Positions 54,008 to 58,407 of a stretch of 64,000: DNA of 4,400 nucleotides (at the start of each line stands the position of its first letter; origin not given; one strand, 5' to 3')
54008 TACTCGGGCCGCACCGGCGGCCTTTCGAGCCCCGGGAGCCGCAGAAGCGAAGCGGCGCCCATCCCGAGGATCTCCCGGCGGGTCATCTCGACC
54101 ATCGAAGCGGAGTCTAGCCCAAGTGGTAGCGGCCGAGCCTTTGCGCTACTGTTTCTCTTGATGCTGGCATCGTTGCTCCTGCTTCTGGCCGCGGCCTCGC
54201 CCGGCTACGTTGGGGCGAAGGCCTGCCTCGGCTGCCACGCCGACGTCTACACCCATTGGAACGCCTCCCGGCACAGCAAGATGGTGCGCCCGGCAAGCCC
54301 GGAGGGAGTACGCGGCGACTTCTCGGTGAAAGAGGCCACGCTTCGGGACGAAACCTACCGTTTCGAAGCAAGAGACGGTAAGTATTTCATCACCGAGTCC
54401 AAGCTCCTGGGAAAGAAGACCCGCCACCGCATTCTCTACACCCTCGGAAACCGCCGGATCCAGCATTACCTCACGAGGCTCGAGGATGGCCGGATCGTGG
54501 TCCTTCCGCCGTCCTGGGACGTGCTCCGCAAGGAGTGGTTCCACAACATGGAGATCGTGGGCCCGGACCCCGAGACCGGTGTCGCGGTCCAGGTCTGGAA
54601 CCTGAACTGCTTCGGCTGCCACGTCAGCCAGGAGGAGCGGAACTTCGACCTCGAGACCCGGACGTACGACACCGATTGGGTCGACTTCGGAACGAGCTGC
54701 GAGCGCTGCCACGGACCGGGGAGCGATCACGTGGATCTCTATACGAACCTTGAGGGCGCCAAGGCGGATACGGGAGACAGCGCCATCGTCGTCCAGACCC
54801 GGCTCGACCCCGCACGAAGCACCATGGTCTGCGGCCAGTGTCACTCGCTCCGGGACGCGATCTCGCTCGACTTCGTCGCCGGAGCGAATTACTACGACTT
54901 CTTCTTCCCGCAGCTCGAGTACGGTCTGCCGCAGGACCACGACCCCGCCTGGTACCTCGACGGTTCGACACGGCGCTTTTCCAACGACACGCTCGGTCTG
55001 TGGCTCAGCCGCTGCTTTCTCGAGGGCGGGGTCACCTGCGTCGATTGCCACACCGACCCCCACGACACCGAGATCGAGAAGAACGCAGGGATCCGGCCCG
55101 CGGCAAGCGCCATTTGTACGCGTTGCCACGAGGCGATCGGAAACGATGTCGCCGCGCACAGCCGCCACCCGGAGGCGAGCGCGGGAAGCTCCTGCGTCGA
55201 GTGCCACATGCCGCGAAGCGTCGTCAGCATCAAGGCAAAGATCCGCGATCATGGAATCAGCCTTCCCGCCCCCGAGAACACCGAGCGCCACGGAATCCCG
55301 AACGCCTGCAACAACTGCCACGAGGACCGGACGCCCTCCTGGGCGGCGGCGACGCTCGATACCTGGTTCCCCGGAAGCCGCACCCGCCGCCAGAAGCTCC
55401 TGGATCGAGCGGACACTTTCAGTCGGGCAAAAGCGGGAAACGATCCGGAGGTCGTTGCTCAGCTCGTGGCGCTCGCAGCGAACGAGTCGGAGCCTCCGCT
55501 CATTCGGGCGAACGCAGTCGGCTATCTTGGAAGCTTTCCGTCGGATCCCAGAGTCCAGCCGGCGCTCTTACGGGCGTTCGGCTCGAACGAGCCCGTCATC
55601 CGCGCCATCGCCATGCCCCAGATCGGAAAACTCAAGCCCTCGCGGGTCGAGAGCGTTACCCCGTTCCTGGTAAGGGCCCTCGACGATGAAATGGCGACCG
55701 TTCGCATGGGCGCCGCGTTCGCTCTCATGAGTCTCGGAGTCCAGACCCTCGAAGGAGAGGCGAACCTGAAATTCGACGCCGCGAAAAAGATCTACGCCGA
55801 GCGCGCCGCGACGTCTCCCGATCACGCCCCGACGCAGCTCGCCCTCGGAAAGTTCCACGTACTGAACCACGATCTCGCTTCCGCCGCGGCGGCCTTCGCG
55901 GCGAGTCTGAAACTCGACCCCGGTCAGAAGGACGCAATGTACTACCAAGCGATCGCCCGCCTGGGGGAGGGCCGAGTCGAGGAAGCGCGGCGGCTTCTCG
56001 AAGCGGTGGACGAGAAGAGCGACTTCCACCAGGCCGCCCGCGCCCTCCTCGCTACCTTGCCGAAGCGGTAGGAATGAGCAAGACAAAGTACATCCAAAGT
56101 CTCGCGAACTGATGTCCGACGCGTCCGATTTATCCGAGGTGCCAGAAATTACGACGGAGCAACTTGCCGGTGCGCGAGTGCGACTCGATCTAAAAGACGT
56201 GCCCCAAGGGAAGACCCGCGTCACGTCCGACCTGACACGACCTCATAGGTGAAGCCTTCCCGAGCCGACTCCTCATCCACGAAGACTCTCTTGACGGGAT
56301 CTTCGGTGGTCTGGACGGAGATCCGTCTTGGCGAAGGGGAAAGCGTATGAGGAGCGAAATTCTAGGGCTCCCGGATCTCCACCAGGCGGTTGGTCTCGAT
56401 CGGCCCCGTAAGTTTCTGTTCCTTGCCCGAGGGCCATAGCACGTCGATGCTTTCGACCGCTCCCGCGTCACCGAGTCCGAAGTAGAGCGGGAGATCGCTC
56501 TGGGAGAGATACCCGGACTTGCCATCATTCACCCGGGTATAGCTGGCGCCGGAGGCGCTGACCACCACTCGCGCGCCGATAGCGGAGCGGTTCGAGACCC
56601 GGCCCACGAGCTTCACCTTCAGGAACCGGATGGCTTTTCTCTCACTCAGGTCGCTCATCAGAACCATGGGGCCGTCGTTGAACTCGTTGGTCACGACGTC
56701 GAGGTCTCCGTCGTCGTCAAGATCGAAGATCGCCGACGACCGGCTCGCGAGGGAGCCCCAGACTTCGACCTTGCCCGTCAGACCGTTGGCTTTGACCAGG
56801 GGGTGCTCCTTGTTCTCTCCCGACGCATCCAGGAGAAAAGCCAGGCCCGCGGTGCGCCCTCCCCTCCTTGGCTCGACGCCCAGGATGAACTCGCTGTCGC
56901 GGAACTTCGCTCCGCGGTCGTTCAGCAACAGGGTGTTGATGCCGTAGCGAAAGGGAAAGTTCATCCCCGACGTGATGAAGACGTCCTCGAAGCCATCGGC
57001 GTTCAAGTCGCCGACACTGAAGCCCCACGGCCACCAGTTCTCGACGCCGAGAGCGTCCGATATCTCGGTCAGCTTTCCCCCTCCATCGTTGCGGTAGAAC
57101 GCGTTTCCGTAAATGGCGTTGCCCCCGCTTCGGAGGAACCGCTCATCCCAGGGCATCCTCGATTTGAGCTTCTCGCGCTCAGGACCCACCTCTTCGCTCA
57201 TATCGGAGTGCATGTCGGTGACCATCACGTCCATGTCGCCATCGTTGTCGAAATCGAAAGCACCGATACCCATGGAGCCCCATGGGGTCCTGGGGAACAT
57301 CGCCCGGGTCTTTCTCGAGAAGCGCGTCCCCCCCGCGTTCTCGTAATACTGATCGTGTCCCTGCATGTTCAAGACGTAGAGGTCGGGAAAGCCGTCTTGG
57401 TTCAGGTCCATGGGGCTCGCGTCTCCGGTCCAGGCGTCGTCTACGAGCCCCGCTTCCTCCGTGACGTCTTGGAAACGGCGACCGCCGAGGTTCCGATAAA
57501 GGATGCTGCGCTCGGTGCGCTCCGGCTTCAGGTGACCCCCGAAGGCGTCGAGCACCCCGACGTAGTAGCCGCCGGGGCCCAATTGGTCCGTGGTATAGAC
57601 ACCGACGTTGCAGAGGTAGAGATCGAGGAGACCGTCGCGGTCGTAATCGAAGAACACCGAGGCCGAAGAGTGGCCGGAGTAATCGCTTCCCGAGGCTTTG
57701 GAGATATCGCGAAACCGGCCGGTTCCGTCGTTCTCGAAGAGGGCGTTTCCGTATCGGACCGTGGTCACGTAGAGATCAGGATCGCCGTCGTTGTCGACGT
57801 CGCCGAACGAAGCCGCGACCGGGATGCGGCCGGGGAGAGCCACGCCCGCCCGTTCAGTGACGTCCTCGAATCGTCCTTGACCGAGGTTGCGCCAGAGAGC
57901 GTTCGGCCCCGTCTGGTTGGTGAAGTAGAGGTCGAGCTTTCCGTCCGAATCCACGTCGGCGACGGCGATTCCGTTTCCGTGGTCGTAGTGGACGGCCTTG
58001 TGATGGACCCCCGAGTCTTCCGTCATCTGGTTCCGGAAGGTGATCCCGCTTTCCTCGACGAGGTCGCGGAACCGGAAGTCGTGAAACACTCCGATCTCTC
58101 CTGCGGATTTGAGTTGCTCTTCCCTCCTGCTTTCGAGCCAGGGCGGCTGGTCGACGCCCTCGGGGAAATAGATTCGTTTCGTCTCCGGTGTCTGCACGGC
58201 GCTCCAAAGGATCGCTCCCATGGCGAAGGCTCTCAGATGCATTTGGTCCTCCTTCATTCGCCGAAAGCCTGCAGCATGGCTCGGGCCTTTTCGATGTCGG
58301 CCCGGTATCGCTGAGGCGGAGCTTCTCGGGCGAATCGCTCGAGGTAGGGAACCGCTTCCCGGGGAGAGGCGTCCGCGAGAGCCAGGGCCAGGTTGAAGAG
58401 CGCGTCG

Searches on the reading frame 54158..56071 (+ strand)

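Call 67: search_protein_families(library=pfam, proteins=[window:54158-56071:+], max_evalue=0.00001)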
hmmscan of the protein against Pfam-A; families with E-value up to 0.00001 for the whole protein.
window:54158-56071:+ (637 aa): 5 families
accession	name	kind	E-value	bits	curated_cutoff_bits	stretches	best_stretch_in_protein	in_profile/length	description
PF14522.11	Cytochrome_C7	-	9.1e-10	38.7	24.8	0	333-393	4-53/67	Cytochrome c7 and related cytochrome c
PF13646.12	HEAT_2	-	1.1e-08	35.7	27.7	0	428-485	28-83/88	HEAT repeats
PF13435.11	Cytochrome_C554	-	3.5e-07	31.5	20.8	0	148-186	48-84/84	Cytochrome c554 and c-prime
PF14559.12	TPR_19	-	2e-06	28.4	25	1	570-633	4-67/68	Tetratricopeptide repeat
PF14537.11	Cytochrom_c3_2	-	5.3e-06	27.2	25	0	291-388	6-78/79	Cytochrome c3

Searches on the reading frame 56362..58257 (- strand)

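Call 67: search_protein_families(library=pfam, proteins=[window:56362-58257:-], max_evalue=0.00001)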
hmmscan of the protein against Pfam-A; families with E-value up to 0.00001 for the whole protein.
window:56362-58257:- (631 aa): 3 families
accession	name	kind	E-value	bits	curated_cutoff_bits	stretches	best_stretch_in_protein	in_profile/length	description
PF13517.12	FG-GAP_3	-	1.6e-46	157.2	26.9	4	101-164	1-61/61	FG-GAP-like repeat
PF07593.17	UnbV_ASPIC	-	2e-17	63.3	23.4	1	559-620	1-62/68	ASPIC and UnbV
PF01839.29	FG-GAP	-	2.3e-14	53.3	22.1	0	410-432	2-24/37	FG-GAP repeat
